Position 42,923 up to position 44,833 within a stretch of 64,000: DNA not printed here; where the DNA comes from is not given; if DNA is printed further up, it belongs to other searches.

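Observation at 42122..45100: Highly divergent split B12 mutase (paralog B) coupled to a DapA-family aldolase, lacking the residues that define known acyl-CoA mutases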

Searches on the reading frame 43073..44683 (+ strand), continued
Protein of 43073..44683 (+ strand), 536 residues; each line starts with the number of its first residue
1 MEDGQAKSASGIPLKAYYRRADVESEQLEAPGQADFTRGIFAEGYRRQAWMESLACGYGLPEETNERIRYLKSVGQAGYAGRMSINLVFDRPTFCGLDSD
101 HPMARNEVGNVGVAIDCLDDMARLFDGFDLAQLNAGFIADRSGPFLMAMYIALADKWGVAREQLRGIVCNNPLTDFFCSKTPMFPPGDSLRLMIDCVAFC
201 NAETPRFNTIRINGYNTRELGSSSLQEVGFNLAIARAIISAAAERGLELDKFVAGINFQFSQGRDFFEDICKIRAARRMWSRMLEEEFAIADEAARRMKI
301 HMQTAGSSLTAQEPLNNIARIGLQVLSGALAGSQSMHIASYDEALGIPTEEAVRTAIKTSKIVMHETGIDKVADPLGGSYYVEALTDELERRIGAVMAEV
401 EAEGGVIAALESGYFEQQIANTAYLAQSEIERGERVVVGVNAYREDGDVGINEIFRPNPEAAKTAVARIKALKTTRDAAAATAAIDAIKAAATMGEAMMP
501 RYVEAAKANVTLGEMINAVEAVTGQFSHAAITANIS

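Call 10: find_homologous_proteins(query=window:43073-44683:+, max_evalue=1e-30)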
Query window:43073-44683:+ (536 aa): 7992 proteins with E <= 1e-30 among 8000 candidates; the best 120 are listed.
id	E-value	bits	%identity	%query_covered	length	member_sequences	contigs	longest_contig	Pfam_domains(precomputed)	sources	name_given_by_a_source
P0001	0.0e+0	1182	100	100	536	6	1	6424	PF01642.29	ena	-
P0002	7.2e-247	839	72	96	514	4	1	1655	PF06368.18,PF01642.29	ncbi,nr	ncbi:MAG: acyl-CoA mutase large subunit family protein, partial [Alphaproteobacteria bacterium]|nr:a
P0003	6.0e-246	835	71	98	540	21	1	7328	PF06368.18,PF01642.29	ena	-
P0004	6.3e-235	799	67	99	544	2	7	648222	PF06368.18,PF01642.29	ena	-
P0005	6.4e-228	776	65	99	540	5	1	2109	PF01642.29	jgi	jgi:methylmalonyl-CoA mutase N-terminal domain/subunit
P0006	1.9e-227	774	65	100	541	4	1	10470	PF01642.29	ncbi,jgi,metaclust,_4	metaclust:\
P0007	1.1e-226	772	65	99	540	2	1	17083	PF01642.29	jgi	jgi:methylmalonyl-CoA mutase N-terminal domain/subunit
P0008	6.2e-226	769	64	99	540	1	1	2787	PF01642.29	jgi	-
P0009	8.0e-226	769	64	100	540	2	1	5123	PF01642.29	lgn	-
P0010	2.7e-225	767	72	90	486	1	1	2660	PF06368.18,PF01642.29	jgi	jgi:methylmalonyl-CoA mutase N-terminal domain/subunit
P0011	6.4e-224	763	63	100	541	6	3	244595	PF01642.29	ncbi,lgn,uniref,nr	ncbi:methylmalonyl-CoA mutase family protein [Ferrovibrio sp.]|uniref:methylmalonyl-CoA mutase famil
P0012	2.7e-223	761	64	98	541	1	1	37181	PF06368.18,PF01642.29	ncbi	ncbi:MAG: methylmalonyl-CoA mutase family protein [Pseudomonadota bacterium]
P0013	4.5e-223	760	64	100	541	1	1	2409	PF01642.29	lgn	-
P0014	3.0e-222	757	64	98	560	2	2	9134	PF01642.29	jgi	jgi:methylmalonyl-CoA mutase N-terminal domain/subunit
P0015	3.1e-221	754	64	99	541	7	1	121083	PF01642.29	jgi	-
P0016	1.4e-220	752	63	98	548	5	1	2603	PF06368.18,PF01642.29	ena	-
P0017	2.1e-220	751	62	99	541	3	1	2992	PF06368.18,PF01642.29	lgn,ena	-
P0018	1.3e-218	745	64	99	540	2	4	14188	PF01642.29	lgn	-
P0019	1.6e-218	745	63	99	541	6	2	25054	PF06368.18,PF01642.29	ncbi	-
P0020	1.2e-217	742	63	100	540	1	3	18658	PF06368.18,PF01642.29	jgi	jgi:methylmalonyl-CoA mutase N-terminal domain/subunit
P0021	3.5e-217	741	62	100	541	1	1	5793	PF06368.18,PF01642.29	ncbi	-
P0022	4.6e-217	740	63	99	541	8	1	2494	PF06368.18,PF01642.29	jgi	jgi:methylmalonyl-CoA mutase N-terminal domain/subunit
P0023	6.9e-216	736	63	98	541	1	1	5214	PF06368.18,PF01642.29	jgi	jgi:methylmalonyl-CoA mutase N-terminal domain/subunit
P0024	5.0e-211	720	60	100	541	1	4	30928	PF01642.29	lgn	-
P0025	2.2e-210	718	60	99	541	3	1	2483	PF06368.18,PF01642.29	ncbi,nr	ncbi:MAG: methylmalonyl-CoA mutase family protein [Thermodesulfobacteriota bacterium]|nr:methylmalon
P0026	1.2e-196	673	59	99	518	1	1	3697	PF01642.29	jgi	jgi:methylmalonyl-CoA mutase N-terminal domain/subunit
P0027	4.0e-193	661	58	98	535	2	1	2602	PF06368.18,PF01642.29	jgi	jgi:methylmalonyl-CoA mutase N-terminal domain/subunit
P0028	1.6e-190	653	58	98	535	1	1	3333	PF06368.18,PF01642.29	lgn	-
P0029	4.2e-177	608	54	98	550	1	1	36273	PF01642.29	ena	-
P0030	2.8e-173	596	52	97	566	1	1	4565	PF01642.29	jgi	jgi:methylmalonyl-CoA mutase N-terminal domain/subunit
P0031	3.0e-173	596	53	98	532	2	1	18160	PF01642.29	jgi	-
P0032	1.1e-172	594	51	98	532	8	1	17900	PF01642.29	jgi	jgi:methylmalonyl-CoA mutase N-terminal domain/subunit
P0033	5.8e-170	585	53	98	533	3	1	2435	PF01642.29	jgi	jgi:methylmalonyl-CoA mutase N-terminal domain/subunit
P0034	3.3e-169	582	52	98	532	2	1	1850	PF01642.29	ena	-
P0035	8.6e-167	574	52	98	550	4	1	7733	PF01642.29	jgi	jgi:methylmalonyl-CoA mutase, N-terminal domain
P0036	5.4e-166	572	52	100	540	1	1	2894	PF01642.29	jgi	jgi:methylmalonyl-CoA mutase N-terminal domain/subunit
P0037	1.5e-164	567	51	96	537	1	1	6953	PF01642.29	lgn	-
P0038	3.3e-163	563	53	95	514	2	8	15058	PF01642.29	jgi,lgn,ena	jgi:methylmalonyl-CoA mutase N-terminal domain/subunit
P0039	2.3e-160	553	50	100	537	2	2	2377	PF01642.29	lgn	-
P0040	1.0e-159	551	61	77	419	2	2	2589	PF06368.18,PF01642.29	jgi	-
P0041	9.3e-159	548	49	98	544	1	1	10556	PF01642.29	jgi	jgi:methylmalonyl-CoA mutase N-terminal domain/subunit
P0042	6.9e-157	542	50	96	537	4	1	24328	PF01642.29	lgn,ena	-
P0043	1.8e-155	537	50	95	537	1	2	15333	PF01642.29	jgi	jgi:methylmalonyl-CoA mutase N-terminal domain/subunit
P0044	3.5e-154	533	45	100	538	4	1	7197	PF01642.29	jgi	-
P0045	8.7e-154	532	48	98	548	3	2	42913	PF01642.29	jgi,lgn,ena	-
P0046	1.3e-152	528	47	98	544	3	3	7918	PF01642.29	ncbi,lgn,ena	-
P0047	6.1e-151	522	46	98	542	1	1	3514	PF01642.29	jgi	-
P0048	6.2e-151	522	46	98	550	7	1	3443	PF01642.29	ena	-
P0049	1.0e-148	515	45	99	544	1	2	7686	PF01642.29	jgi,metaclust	metaclust:\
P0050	4.3e-148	513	45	99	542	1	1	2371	PF01642.29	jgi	-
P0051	4.6e-148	513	44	100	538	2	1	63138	PF01642.29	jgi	-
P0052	8.2e-147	509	44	98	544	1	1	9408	PF01642.29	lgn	-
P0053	7.8e-146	505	45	98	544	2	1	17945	PF01642.29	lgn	-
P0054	1.5e-145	504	44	99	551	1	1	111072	PF01642.29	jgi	jgi:methylmalonyl-CoA mutase N-terminal domain/subunit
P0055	1.0e-144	502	44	100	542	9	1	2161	PF01642.29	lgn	-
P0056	1.3e-143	498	45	98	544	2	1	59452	PF01642.29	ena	-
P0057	6.3e-143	496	44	98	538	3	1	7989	PF01642.29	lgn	-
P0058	1.0e-142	495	45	98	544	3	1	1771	PF01642.29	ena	-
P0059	6.0e-142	492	44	98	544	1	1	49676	PF01642.29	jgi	jgi:methylmalonyl-CoA mutase N-terminal domain/subunit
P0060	2.1e-141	491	45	98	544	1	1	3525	PF01642.29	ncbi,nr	ncbi:MAG: methylmalonyl-CoA mutase family protein [Dehalococcoidia bacterium]|nr:methylmalonyl-CoA m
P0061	2.5e-136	474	42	98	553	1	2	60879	PF01642.29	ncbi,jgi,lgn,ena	-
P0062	2.5e-134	467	43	99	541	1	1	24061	PF01642.29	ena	-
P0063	1.3e-133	465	43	98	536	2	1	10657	PF01642.29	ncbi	-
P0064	1.5e-133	465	39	97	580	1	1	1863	PF01642.29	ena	-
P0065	1.2e-132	462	42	98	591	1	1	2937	PF01642.29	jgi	jgi:methylmalonyl-CoA mutase N-terminal domain/subunit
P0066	1.6e-132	461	44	98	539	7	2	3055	PF01642.29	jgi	-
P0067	2.1e-132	461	43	97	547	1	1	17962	PF01642.29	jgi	-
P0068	2.4e-132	461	42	99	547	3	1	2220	PF01642.29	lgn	-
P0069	6.1e-132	459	44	94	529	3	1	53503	PF01642.29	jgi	jgi:methylmalonyl-CoA mutase N-terminal domain/subunit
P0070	6.4e-132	459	43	98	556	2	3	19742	PF01642.29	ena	-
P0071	1.1e-131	459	43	98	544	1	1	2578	PF01642.29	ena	-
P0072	1.2e-131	458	43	98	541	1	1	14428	PF01642.29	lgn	-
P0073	4.8e-131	456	43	97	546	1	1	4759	PF01642.29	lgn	-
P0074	8.2e-131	456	43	98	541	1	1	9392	PF01642.29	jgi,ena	-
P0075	8.3e-131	456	43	98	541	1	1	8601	PF01642.29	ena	-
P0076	1.3e-130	455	43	98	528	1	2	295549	PF01642.29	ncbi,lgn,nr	ncbi:MAG: methylmalonyl-CoA mutase family protein [Chloracidobacterium sp.]|nr:methylmalonyl-CoA mut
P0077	2.2e-130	454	41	98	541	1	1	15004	PF01642.29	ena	-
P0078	2.5e-130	454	42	96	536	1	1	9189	PF01642.29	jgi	-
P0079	3.0e-130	454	42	99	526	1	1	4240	PF01642.29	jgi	jgi:methylmalonyl-CoA mutase N-terminal domain/subunit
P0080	4.4e-130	453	42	98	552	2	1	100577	PF01642.29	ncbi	-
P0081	5.5e-130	453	44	93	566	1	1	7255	PF01642.29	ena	-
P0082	6.8e-130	453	43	96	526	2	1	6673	PF01642.29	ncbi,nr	ncbi:MAG TPA: methylmalonyl-CoA mutase family protein [Candidatus Acidoferrales bacterium]|nr:methyl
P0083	7.7e-130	453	42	98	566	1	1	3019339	PF01642.29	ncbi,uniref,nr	ncbi:methylmalonyl-CoA mutase family protein [Geochorda subterranea]|uniref:Methylmalonyl-CoA mutase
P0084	9.6e-130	452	43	98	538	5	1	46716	PF01642.29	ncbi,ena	-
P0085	1.1e-129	452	43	93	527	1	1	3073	PF01642.29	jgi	-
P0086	1.2e-129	452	42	97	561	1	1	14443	PF01642.29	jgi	-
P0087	1.4e-129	452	43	97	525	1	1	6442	PF01642.29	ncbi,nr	ncbi:MAG: methylmalonyl-CoA mutase [Chloroflexi bacterium]|nr:methylmalonyl-CoA mutase [Chloroflexot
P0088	1.5e-129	452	43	96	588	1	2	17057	PF01642.29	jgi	jgi:methylmalonyl-CoA mutase N-terminal domain/subunit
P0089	1.8e-129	451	43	98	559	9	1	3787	PF01642.29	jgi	jgi:methylmalonyl-CoA mutase, N-terminal domain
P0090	2.5e-129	451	43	98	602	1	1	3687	PF01642.29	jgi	-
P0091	2.7e-129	451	42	97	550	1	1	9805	PF01642.29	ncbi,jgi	-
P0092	3.1e-129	451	41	96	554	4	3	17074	PF01642.29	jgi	-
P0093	3.5e-129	450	42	99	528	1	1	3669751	PF01642.29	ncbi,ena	-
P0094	3.6e-129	450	43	97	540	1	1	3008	PF01642.29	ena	-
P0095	3.7e-129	450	42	98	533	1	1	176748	PF01642.29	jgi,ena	jgi:methylmalonyl-CoA mutase N-terminal domain/subunit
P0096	4.1e-129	450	42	98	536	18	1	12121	PF01642.29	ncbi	-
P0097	4.3e-129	450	42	97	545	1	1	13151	PF01642.29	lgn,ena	-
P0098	5.2e-129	450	42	97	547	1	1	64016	PF01642.29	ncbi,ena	-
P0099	5.5e-129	450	42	99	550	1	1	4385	PF01642.29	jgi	jgi:methylmalonyl-CoA mutase, N-terminal domain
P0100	6.2e-129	450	43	97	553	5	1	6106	PF01642.29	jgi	-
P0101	7.3e-129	449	43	97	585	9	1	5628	PF01642.29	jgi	jgi:methylmalonyl-CoA mutase, N-terminal domain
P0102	8.7e-129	449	43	93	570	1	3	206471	PF01642.29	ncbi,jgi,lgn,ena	-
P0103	1.1e-128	449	41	98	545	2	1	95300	PF01642.29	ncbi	-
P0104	1.3e-128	448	43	98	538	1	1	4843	PF01642.29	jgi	jgi:methylmalonyl-CoA mutase N-terminal domain/subunit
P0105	1.4e-128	448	42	98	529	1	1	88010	PF01642.29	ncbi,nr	ncbi:MAG: methylmalonyl-CoA mutase [Chloracidobacterium sp. CP2_5A]|nr:MAG: methylmalonyl-CoA mutase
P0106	1.6e-128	448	42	97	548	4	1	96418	PF01642.29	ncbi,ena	-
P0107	1.8e-128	448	41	99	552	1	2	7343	PF01642.29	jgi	jgi:methylmalonyl-CoA mutase, N-terminal domain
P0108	1.9e-128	448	42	97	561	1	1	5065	PF01642.29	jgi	-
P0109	2.1e-128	448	41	98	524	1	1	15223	PF01642.29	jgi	jgi:methylmalonyl-CoA mutase N-terminal domain/subunit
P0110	2.1e-128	448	45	94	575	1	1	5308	PF01642.29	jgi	jgi:methylmalonyl-CoA mutase N-terminal domain/subunit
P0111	2.2e-128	448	42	98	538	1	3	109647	PF01642.29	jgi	jgi:methylmalonyl-CoA mutase N-terminal domain/subunit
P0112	2.4e-128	448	41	98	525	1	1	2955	PF01642.29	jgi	-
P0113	2.5e-128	448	42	97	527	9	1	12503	PF01642.29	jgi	jgi:methylmalonyl-CoA mutase N-terminal domain/subunit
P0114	2.7e-128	447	43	98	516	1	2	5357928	PF01642.29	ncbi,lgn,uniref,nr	ncbi:methylmalonyl-CoA mutase N-terminal domain/subunit [Mucilaginibacter yixingensis]|uniref:Methyl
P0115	2.7e-128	447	42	98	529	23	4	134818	PF01642.29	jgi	jgi:methylmalonyl-CoA mutase N-terminal domain/subunit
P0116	2.8e-128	447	42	96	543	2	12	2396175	PF01642.29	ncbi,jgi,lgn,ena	jgi:methylmalonyl-CoA mutase N-terminal domain/subunit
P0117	3.1e-128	447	43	97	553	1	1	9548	PF01642.29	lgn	-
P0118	3.5e-128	447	43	96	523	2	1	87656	PF01642.29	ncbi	-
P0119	3.5e-128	447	43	98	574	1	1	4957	PF01642.29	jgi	jgi:methylmalonyl-CoA mutase, N-terminal domain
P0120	3.5e-128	447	42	98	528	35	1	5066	PF01642.29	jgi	jgi:methylmalonyl-CoA mutase, N-terminal domain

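Call 15: find_encoding_contigs(protein=P0004, flank=8000, max_places=2)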
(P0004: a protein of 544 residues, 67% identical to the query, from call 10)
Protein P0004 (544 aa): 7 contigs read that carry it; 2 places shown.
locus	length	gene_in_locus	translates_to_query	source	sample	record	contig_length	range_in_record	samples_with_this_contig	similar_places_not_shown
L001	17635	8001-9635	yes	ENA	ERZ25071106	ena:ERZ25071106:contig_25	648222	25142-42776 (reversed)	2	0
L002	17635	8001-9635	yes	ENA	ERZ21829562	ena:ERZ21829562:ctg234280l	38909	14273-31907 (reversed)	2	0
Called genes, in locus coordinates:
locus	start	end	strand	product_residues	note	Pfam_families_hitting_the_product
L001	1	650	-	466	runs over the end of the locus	PF07992:Pyr_redox_2 (faint), PF01266:DAO, PF04324:Fer2_BFD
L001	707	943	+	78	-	-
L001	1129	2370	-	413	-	-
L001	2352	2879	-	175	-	-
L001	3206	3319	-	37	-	-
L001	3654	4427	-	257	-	PF00596:Aldolase_II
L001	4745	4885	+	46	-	-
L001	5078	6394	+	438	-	-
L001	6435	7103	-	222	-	-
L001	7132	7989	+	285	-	PF05721:PhyH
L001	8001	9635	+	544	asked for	PF01642:MM_CoA_mutase, PF06368:Met_asp_mut_E (weak)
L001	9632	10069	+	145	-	PF02310:B12-binding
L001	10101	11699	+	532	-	PF00501:AMP-binding, PF13193:AMP-binding_C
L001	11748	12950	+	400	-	PF02771:Acyl-CoA_dh_N, PF02770:Acyl-CoA_dh_M, PF00441:Acyl-CoA_dh_1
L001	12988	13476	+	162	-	PF21711:DCTN5 (weak), PF25084:LbH_EIF2B (faint), PF14602:Hexapep_2 (faint), PF25087:GMPPB_C (weak), PF00132:Hexapep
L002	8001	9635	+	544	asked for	PF01642:MM_CoA_mutase, PF06368:Met_asp_mut_E (weak)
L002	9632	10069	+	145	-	PF02310:B12-binding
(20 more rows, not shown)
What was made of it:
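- Acyl-CoA context of clade members: PhyH + AMP-ligase + ACAD + 3HCDH (call 15).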

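Call 16: find_encoding_contigs(protein=P0011, flank=8000, max_places=2)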
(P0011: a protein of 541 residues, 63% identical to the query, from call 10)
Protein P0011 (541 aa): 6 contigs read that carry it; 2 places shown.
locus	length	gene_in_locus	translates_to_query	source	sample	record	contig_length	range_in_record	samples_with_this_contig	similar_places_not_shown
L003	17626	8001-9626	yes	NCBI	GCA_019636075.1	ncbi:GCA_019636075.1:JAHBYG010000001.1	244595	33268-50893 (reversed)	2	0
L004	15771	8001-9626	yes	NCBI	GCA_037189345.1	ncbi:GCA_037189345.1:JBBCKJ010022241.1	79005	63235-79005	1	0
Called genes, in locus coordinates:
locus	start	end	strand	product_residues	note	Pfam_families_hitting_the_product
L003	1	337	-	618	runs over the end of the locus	PF00501:AMP-binding, PF23562:AMP-binding_C_3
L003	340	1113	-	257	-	PF00005:ABC_tran, PF13304:AAA_21 (faint), PF12399:BCA_ABC_TP_C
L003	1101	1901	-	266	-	PF13476:AAA_23 (weak), PF13555:AAA_29, PF02463:SMC_N (faint), PF00005:ABC_tran, PF13304:AAA_21 (weak)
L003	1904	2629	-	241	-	PF00440:TetR_N, PF08359:TetR_C_4, PF17932:TetR_C_24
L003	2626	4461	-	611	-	PF07287:AtuA, PF23544:AtuA_ferredoxin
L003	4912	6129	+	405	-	PF02771:Acyl-CoA_dh_N, PF02770:Acyl-CoA_dh_M, PF00441:Acyl-CoA_dh_1, PF08028:Acyl-CoA_dh_2, PF22924:ACOX_C_alpha1 (weak)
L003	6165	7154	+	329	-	PF12146:Hydrolase_4, PF00561:Abhydrolase_1, PF12697:Abhydrolase_6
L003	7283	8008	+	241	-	PF00440:TetR_N, PF08359:TetR_C_4, PF17932:TetR_C_24 (weak)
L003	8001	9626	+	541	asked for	PF01642:MM_CoA_mutase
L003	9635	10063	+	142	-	PF02310:B12-binding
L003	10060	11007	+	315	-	PF03308:MeaB, PF02492:cobW, PF03029:ATP_bind_1 (faint)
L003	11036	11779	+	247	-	PF00378:ECH_1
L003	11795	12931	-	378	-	PF03060:NMO, PF01070:FMN_dh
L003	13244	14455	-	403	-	PF01979:Amidohydro_1, PF07969:Amidohydro_3 (faint)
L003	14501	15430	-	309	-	PF13483:Lactamase_B_3, PF12706:Lactamase_B_2 (faint)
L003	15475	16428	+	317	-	PF00126:HTH_1, PF03466:LysR_substrate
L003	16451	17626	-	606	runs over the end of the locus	PF02463:SMC_N (weak), PF00005:ABC_tran, PF13401:AAA_22 (faint), PF13555:AAA_29 (faint), PF13304:AAA_21 (faint), PF08352:oligo_HPY (weak), PF00005:ABC_tran, PF08352:oligo_HPY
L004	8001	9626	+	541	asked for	PF01642:MM_CoA_mutase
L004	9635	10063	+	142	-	PF02310:B12-binding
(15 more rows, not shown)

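Call 17: find_encoding_contigs(protein=P0003, flank=8000, max_places=2)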
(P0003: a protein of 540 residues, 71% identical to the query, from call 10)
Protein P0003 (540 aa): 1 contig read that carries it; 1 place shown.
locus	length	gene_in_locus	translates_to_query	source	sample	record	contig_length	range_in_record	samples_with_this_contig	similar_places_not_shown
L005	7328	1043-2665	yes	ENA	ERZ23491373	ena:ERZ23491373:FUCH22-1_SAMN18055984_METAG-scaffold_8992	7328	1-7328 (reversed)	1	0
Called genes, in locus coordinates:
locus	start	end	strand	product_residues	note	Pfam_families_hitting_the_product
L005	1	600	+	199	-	?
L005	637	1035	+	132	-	PF02310:B12-binding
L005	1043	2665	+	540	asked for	PF01642:MM_CoA_mutase, PF06368:Met_asp_mut_E (weak)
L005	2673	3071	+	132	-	PF02310:B12-binding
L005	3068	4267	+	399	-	PF13336:AcetylCoA_hyd_C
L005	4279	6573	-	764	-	PF00390:malic, PF03949:Malic_M, PF01515:PTA_PTB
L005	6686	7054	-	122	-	PF02826:2-Hacid_dh_C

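Call 18: find_encoding_contigs(protein=P0012, flank=8000, max_places=1)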
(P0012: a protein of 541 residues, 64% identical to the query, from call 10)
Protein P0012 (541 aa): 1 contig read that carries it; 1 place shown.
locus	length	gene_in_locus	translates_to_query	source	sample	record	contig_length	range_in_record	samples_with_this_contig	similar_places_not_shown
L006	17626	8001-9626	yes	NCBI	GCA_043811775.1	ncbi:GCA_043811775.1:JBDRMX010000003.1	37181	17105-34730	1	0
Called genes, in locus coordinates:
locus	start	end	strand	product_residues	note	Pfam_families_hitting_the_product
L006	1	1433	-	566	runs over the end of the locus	PF01642:MM_CoA_mutase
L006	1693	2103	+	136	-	PF02310:B12-binding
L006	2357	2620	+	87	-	-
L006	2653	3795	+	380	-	PF00108:Thiolase_N (weak), PF22691:Thiolase_C_1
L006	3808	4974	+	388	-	PF00108:Thiolase_N, PF22691:Thiolase_C_1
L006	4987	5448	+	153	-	PF12172:zf-ChsH2, PF01796:OB_ChsH2_C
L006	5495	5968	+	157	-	PF12172:zf-ChsH2, PF01796:OB_ChsH2_C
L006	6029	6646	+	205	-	PF00440:TetR_N, PF08359:TetR_C_4 (weak), PF17932:TetR_C_24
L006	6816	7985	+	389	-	PF03060:NMO, PF01070:FMN_dh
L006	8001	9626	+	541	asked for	PF01642:MM_CoA_mutase, PF06368:Met_asp_mut_E (weak)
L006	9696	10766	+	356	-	PF06050:HGD-D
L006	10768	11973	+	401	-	PF06050:HGD-D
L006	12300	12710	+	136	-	PF09719:C_GCAxxG_C_C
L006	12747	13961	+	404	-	PF02771:Acyl-CoA_dh_N, PF02770:Acyl-CoA_dh_M, PF00441:Acyl-CoA_dh_1, PF08028:Acyl-CoA_dh_2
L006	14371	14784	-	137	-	PF00072:Response_reg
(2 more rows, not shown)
